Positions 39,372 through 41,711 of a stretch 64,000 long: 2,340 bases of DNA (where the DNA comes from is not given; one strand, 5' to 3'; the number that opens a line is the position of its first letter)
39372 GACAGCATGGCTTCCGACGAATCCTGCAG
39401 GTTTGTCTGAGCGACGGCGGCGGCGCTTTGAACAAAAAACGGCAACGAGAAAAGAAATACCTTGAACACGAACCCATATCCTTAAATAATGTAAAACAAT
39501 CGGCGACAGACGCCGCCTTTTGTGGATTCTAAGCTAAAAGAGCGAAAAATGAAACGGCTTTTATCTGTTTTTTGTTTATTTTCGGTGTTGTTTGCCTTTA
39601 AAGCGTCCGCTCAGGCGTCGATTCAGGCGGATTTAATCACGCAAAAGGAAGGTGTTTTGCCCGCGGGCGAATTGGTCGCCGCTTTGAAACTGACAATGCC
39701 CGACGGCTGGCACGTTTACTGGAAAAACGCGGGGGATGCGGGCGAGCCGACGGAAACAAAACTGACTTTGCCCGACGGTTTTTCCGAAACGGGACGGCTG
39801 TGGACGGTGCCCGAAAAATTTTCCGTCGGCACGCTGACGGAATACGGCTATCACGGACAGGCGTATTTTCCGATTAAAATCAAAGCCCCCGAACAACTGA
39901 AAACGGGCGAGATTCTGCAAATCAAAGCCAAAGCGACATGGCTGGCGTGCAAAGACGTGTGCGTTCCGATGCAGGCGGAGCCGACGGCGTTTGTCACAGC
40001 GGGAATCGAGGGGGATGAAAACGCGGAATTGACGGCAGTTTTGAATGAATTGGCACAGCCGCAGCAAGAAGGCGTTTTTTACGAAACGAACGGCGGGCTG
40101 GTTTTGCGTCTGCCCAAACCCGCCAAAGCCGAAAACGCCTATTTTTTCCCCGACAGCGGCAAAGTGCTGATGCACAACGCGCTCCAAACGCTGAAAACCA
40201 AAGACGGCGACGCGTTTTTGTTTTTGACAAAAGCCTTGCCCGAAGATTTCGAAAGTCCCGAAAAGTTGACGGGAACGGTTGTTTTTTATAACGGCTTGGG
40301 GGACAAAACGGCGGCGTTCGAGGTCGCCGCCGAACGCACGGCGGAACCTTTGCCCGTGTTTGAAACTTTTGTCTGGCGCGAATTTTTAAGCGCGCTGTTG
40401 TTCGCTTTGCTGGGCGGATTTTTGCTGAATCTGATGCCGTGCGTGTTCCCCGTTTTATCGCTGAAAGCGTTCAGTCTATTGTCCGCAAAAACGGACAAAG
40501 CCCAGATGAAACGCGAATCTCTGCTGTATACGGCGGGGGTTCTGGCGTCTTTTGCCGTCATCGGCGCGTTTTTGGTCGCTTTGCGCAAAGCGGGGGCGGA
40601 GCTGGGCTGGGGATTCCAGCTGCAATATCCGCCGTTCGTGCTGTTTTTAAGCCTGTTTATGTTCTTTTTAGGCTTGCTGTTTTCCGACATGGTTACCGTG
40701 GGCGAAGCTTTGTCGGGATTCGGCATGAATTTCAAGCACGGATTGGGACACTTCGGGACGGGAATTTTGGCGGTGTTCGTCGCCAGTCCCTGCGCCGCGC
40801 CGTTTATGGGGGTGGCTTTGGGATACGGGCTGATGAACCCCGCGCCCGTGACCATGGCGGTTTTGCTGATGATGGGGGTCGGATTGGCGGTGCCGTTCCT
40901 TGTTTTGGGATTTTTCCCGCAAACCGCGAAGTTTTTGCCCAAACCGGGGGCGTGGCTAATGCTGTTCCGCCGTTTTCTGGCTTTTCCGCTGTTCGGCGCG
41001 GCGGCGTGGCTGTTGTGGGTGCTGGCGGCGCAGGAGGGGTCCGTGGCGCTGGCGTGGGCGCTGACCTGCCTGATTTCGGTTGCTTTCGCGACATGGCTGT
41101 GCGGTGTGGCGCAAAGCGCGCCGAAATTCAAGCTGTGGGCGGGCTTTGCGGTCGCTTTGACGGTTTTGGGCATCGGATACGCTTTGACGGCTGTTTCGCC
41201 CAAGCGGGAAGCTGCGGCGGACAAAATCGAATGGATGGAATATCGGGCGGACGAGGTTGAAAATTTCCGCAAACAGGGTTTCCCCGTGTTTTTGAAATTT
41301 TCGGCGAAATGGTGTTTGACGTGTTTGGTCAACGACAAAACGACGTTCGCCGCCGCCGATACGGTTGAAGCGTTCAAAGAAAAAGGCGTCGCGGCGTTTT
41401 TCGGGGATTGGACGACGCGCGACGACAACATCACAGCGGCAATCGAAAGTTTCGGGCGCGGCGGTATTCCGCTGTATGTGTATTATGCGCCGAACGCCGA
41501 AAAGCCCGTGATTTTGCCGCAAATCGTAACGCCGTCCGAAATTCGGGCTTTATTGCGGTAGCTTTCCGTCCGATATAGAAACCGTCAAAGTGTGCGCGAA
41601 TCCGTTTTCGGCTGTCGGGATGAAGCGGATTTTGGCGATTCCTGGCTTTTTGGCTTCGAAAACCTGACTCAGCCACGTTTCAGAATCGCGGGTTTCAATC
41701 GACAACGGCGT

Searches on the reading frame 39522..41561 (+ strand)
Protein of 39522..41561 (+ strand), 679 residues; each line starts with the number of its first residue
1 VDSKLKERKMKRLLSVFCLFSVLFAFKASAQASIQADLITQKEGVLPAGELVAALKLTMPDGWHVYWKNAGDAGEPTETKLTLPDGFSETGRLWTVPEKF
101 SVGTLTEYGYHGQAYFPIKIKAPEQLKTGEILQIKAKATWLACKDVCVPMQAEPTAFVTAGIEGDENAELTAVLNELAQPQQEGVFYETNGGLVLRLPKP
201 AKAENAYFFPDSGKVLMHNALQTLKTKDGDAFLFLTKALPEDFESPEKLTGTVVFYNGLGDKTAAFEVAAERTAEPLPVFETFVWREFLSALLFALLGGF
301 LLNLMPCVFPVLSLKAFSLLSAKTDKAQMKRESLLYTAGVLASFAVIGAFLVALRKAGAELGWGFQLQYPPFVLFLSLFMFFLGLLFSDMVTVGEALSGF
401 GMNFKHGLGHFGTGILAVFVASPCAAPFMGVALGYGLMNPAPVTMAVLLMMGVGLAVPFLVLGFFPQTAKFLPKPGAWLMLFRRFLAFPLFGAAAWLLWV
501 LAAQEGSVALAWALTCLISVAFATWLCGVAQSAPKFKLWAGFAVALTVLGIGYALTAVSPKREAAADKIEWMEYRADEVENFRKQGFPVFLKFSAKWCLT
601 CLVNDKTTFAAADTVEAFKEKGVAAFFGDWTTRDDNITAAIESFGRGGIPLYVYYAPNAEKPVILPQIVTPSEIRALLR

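Call 88: search_protein_families(library=pfam, proteins=[window:39522-41561:+], max_evalue=0.001)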
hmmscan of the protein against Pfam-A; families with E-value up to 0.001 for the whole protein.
window:39522-41561:+ (679 aa): 4 families
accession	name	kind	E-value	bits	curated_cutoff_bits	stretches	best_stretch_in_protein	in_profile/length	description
PF11412.14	DsbD_N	-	5.2e-15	55.9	25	1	47-153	16-113/119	Thiol:disulfide interchange protein DsbD, N-terminal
PF13899.12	Thioredoxin_7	-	1.1e-13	51.6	27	1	571-657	2-83/83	Thioredoxin-like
PF02683.22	DsbD_TM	-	1.1e-11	44.9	27.1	1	291-498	4-215/219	Cytochrome C biogenesis protein transmembrane domain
PF03190.21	Thioredox_DsbH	-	0.00049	20.5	27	1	562-658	13-112/163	Protein of unknown function, DUF255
